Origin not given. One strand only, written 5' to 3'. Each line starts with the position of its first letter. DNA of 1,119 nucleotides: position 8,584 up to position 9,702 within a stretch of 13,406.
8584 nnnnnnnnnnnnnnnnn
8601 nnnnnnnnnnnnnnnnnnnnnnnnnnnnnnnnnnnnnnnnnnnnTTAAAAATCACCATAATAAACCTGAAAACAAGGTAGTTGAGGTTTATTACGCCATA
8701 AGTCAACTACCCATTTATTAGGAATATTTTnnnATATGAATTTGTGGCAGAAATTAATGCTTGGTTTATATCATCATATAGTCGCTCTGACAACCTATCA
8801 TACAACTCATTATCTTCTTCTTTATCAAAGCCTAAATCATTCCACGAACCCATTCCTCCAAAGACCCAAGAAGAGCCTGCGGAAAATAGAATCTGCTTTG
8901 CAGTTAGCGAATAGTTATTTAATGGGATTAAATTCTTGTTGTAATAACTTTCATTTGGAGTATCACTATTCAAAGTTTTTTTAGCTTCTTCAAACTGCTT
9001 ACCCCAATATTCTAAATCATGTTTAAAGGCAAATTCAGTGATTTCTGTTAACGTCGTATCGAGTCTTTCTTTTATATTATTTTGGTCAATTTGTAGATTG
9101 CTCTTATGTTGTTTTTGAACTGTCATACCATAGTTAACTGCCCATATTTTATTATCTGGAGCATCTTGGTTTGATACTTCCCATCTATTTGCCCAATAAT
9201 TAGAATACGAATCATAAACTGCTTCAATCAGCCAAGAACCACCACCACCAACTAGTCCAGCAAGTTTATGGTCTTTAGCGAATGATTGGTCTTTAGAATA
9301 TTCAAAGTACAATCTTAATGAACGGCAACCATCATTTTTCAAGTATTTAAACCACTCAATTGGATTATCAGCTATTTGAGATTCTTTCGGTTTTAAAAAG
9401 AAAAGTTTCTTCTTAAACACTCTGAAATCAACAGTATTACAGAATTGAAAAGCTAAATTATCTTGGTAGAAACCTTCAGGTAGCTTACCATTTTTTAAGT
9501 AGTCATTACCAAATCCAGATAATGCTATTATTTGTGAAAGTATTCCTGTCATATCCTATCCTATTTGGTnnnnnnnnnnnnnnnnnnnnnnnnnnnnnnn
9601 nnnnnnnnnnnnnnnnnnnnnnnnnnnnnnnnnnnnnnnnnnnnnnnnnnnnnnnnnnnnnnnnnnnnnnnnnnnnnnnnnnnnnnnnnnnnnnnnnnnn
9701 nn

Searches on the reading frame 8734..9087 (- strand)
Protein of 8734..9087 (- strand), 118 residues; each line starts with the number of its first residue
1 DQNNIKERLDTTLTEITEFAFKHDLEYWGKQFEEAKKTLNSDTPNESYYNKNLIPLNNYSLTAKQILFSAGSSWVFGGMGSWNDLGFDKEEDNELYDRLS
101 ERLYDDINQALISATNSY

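Call 43: find_homologous_proteins(query=A4, max_evalue=1)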
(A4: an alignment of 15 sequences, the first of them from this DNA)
Query A4 (15 sequences) (118 aa, profile of the alignment): 626 proteins with E <= 1 among 2337 candidates; the best 120 are listed.
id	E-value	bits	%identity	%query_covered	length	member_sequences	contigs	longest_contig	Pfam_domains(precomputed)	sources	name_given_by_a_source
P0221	4.8e-55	203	67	100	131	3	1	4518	-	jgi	-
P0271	8.8e-54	199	69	100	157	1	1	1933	-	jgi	jgi:hypothetical protein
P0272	7.2e-52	192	59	100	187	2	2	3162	-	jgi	-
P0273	1.6e-49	185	63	100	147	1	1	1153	-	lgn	-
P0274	6.3e-49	183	60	97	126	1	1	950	-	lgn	-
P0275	1.5e-47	179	60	83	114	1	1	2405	-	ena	-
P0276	1.5e-46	175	56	93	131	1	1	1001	-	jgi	jgi:hypothetical protein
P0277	6.8e-46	173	53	100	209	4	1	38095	-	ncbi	-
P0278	4.6e-45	171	57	93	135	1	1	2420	-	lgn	-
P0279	2.3e-44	168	51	97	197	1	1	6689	-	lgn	-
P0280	6.3e-44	167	58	96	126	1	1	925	-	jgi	jgi:hypothetical protein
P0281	1.6e-43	166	64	80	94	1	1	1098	-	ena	-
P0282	3.4e-43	164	48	93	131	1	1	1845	-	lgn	-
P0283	7.9e-43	163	58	95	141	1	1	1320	-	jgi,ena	-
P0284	2.0e-42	162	59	91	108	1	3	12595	-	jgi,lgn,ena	jgi:hypothetical protein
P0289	1.3e-37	146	47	98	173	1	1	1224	PF22294.2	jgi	jgi:hypothetical protein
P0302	6.6e-30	122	43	97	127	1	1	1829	PF22294.2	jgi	jgi:hypothetical protein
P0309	5.0e-28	116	38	100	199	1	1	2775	PF22294.2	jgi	jgi:hypothetical protein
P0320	8.5e-27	112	37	99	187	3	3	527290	-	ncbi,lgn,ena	-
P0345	4.4e-25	106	39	92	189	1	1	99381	-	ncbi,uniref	ncbi:hypothetical protein [Streptomyces celluloflavus]|uniref:hypothetical protein n=1 Tax=Streptomy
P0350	8.8e-25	105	46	89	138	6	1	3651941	-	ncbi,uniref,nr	ncbi:hypothetical protein [Xanthomonas albilineans]|uniref:hypothetical protein n=1 Tax=Xanthomonas 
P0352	1.1e-24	105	37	100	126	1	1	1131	PF22294.2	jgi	jgi:hypothetical protein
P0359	2.6e-24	104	41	97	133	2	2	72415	-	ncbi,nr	ncbi:MAG: hypothetical protein HY287_05240 [Planctomycetes bacterium]|nr:hypothetical protein [Planc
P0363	3.2e-24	103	43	88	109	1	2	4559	PF22294.2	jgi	jgi:hypothetical protein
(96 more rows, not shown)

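Call 44: find_encoding_contigs(protein=P0350, flank=6000, max_places=2)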
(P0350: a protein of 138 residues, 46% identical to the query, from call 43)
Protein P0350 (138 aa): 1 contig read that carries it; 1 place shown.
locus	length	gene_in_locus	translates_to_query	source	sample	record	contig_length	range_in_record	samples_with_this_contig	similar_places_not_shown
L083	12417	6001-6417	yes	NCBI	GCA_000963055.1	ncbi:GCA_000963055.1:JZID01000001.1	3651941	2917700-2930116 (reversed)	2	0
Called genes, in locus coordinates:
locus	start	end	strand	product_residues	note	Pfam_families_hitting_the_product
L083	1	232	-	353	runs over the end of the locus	-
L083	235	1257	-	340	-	PF04055:Radical_SAM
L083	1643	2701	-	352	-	-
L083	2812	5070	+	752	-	PF02463:SMC_N (faint), PF13166:AAA_13, PF13175:AAA_15 (faint)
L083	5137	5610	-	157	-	-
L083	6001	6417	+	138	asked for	-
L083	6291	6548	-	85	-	-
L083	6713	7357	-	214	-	PF00440:TetR_N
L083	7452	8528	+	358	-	PF00970:FAD_binding_6, PF00175:NAD_binding_1, PF00111:Fer2 (weak)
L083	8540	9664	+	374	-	PF00487:FA_desaturase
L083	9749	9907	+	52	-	-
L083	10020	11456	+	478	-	PF00512:HisKA (weak), PF02518:HATPase_c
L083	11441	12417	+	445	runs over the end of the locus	PF00072:Response_reg, PF00158:Sigma54_activat, PF14532:Sigma54_activ_2, PF07728:AAA_5 (weak), PF25601:AAA_lid_14, PF02954:HTH_8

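Call 45: find_encoding_contigs(protein=P0345, flank=6000, max_places=2)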
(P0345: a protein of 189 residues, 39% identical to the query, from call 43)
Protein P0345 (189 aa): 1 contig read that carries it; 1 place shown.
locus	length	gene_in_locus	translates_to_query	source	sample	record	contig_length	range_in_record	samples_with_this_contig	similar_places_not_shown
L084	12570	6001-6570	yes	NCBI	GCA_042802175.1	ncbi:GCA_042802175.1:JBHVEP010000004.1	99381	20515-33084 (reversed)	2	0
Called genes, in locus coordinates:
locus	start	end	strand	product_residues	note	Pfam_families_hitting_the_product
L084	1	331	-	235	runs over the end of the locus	PF00005:ABC_tran, PF13304:AAA_21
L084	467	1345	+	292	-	PF02518:HATPase_c (faint), PF07730:HisKA_3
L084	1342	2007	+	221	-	PF00072:Response_reg, PF00196:GerE, PF08281:Sigma70_r4_2 (weak)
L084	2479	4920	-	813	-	-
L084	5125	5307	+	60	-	-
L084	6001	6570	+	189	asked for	-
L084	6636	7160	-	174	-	-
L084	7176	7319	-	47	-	-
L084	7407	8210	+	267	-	-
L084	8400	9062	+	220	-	PF00702:Hydrolase, PF13419:HAD_2 (weak)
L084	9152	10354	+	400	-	PF01381:HTH_3, PF13560:HTH_31 (weak)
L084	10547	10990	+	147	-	-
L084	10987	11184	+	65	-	-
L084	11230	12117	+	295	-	PF01501:Glyco_transf_8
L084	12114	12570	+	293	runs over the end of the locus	PF01636:APH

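Call 46: find_encoding_contigs(protein=P0320, flank=6000, max_places=2)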
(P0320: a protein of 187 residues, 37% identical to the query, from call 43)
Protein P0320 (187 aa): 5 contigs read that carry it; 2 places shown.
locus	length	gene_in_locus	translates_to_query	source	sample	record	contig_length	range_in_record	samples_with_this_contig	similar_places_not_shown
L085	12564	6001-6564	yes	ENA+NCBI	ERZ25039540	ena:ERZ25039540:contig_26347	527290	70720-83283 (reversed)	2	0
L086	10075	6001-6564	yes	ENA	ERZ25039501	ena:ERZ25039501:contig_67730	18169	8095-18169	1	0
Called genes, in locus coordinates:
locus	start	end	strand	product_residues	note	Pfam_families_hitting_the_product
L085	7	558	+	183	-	PF01842:ACT, PF22629:ACT_AHAS_ss, PF13710:ACT_5, PF10369:ALS_ss_C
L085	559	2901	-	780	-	PF17148:DUF5117, PF16313:DUF4953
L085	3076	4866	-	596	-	PF14716:HHH_8, PF14520:HHH_5 (weak), PF14792:DNA_pol_B_palm (weak), PF14791:DNA_pol_B_thumb, PF02811:PHP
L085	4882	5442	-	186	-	PF00293:NUDIX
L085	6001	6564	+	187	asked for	-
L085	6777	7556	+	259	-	PF00072:Response_reg, PF04397:LytTR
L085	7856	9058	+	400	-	PF00579:tRNA-synt_1b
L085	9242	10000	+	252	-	PF00881:Nitroreductase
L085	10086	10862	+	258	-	PF02616:SMC_ScpA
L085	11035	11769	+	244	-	PF04079:SMC_ScpB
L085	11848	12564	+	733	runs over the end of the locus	-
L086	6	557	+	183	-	PF01842:ACT, PF22629:ACT_AHAS_ss, PF13710:ACT_5, PF10369:ALS_ss_C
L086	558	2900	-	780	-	PF17148:DUF5117, PF16313:DUF4953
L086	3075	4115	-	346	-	PF14791:DNA_pol_B_thumb, PF02811:PHP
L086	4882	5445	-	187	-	PF00293:NUDIX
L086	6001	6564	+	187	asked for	-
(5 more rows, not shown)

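Call 47: find_encoding_contigs(protein=P0359, flank=6000, max_places=2)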
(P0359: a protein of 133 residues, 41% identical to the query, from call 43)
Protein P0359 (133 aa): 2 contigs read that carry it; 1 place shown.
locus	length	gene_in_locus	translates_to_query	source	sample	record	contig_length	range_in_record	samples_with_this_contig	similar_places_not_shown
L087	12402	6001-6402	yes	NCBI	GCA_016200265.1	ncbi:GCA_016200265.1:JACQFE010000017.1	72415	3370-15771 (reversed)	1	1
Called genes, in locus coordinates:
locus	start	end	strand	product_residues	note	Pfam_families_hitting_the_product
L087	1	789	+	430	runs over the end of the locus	-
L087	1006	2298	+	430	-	-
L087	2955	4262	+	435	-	PF02737:3HCDH_N, PF00725:3HCDH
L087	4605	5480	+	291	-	PF02219:MTHFR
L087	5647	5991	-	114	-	-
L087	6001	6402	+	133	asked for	-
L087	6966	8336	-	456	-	PF02347:GDC-P, PF00266:Aminotran_5 (weak)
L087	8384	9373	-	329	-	PF01336:tRNA_anti-codon (faint), PF01966:HD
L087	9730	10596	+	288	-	PF00571:CBS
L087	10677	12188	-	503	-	PF07021:MetW, PF13489:Methyltransf_23, PF08241:Methyltransf_11, PF08242:Methyltransf_12, PF13649:Methyltransf_25, PF13847:Methyltransf_31, PF00535:Glycos_transf_2, PF13641:Glyco_tranf_2_3 (weak)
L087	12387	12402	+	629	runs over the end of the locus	-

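Call 50: search_protein_families(library=pfam, proteins=[P0350, P0345, P0320, P0359, P0277], max_evalue=0.01)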
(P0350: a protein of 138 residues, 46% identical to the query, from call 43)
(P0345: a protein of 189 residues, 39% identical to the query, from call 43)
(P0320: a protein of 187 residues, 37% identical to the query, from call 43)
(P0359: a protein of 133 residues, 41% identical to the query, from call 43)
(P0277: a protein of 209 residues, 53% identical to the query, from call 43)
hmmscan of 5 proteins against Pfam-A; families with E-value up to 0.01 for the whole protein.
P0350 (138 aa): 1 family
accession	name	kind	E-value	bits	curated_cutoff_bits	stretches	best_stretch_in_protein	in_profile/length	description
PF22294.1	DUF6966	-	0.0015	18.9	27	0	70-84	33-47/53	Domain of unknown function (DUF6966)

P0345 (189 aa): 1 family
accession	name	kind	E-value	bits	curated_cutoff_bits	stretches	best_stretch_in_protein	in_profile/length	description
PF22294.1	DUF6966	-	0.0039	17.6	27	0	125-139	33-47/53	Domain of unknown function (DUF6966)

P0320 (187 aa): 0 families

P0359 (133 aa): 1 family
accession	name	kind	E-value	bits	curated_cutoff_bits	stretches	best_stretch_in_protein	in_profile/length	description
PF22294.1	DUF6966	-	0.0033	17.9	27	1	87-100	33-46/53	Domain of unknown function (DUF6966)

P0277 (209 aa): 1 family
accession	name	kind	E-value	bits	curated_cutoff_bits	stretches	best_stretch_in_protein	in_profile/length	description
PF22294.1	DUF6966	-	0.0064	16.9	27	0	166-180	33-47/53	Domain of unknown function (DUF6966)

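Call 57: search_protein_families(library=pfam, proteins=[P0289, P0302, P0309, P0352, P0363], max_evalue=0.01)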
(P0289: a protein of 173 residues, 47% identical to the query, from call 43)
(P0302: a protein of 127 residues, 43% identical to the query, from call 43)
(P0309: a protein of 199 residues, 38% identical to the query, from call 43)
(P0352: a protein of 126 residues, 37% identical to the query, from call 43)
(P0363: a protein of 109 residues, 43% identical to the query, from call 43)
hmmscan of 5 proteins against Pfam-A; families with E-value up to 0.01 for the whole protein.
P0289 (173 aa): 1 family
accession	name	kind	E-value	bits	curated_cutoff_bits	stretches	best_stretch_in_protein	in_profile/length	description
PF22294.1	DUF6966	-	2.1e-06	28.1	27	0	130-142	33-45/53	Domain of unknown function (DUF6966)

P0302 (127 aa): 1 family
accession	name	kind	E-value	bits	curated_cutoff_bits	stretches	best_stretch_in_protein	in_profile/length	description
PF22294.1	DUF6966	-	3.5e-07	30.6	27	1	84-100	34-49/53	Domain of unknown function (DUF6966)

P0309 (199 aa): 1 family
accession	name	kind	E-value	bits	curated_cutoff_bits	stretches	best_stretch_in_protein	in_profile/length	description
PF22294.1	DUF6966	-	1.5e-06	28.6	27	0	156-169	34-47/53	Domain of unknown function (DUF6966)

P0352 (126 aa): 1 family
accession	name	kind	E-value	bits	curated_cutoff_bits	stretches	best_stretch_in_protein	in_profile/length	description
PF22294.1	DUF6966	-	2.4e-06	27.9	27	1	79-93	33-47/53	Domain of unknown function (DUF6966)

P0363 (109 aa): 1 family
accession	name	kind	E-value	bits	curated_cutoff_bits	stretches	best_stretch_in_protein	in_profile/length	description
PF22294.1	DUF6966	-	4.4e-06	27.1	27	1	61-77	33-48/53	Domain of unknown function (DUF6966)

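Call 71: search_solved_structures(query=A4, max_evalue=10, show_alignments=2)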
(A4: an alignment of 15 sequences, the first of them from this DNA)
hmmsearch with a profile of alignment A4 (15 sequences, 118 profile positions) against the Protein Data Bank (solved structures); distinct sequences matched with E-value up to 10: 3.
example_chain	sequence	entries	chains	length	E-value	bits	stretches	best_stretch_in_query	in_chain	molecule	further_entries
3mlg_A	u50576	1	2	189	0.16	15.5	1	7-91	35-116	2X chimera of Helicobacter pylori protein HP0242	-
21gi_A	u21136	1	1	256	1.8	12.1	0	7-63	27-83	A designed protein Three-twist Knot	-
2bo3_A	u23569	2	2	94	2.1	11.9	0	7-57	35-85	HYPOTHETICAL PROTEIN HP0242 | Uncharacterized protein HP0242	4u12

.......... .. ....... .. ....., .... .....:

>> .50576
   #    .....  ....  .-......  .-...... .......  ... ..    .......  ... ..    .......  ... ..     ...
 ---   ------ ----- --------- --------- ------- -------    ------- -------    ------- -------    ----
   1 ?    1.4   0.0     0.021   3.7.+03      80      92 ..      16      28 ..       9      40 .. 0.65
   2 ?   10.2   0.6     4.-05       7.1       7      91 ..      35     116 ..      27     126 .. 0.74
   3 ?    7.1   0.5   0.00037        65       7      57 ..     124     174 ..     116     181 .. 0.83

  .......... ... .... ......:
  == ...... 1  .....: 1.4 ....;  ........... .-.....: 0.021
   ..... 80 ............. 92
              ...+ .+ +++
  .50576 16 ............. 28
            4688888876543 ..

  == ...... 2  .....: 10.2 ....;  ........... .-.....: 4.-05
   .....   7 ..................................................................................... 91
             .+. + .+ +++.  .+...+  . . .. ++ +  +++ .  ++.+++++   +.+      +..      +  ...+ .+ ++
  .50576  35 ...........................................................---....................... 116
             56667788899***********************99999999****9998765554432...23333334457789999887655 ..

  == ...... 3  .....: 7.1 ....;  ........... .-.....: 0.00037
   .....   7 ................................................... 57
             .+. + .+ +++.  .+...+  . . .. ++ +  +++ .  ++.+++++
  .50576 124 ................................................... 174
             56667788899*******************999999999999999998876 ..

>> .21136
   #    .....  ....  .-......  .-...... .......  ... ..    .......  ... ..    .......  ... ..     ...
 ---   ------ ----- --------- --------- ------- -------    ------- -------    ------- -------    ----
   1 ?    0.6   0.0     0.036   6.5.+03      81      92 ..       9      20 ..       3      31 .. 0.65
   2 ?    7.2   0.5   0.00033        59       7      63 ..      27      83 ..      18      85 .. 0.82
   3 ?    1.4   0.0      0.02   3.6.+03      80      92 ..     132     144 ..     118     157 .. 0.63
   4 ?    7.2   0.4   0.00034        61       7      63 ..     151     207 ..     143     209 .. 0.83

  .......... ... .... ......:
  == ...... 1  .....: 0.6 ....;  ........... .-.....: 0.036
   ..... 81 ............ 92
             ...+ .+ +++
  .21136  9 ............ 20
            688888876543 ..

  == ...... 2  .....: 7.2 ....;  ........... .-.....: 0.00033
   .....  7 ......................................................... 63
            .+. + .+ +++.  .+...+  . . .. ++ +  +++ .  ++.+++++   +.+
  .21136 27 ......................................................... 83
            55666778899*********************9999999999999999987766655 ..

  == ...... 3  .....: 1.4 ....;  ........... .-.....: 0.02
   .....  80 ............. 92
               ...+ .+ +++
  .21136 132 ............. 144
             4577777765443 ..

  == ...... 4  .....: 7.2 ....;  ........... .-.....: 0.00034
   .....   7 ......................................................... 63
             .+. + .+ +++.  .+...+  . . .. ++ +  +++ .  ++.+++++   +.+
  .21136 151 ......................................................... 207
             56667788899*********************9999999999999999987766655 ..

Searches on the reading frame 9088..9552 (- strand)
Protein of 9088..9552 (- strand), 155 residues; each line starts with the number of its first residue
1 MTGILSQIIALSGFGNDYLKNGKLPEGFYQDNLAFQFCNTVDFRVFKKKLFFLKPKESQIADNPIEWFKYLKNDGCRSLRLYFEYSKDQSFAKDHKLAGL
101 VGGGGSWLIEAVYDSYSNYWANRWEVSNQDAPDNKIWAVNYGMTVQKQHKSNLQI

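Call 48: predict_structure(alignment_id=A5)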
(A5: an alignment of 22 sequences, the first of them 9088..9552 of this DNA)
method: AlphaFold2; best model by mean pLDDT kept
length: 155 residues; sequences in the alignment: 22
mean_pLDDT: 81.5   pTM: 0.79
mean pLDDT of the five models: 81.5, 81.3, 80.5, 80.1, 79.2
residues with pLDDT >= 90: 78; 70-90: 41; 50-70: 15; < 50: 21
segments of 3 or more residues with pLDDT < 50: 87-103
pLDDT, mean of each block of 10 residues (from residue 1): 77 97 92 90 81 77 98 96 64 41 67 93 88 91 87 49
secondary structure, 60 per line:
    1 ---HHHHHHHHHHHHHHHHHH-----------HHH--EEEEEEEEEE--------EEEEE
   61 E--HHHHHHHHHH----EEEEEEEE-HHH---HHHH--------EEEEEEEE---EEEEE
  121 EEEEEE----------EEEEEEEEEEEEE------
elements in order: H4-21 E38-47 E56-61 H64-73 E78-85 H93-96 E105-112 E116-126 E137-149
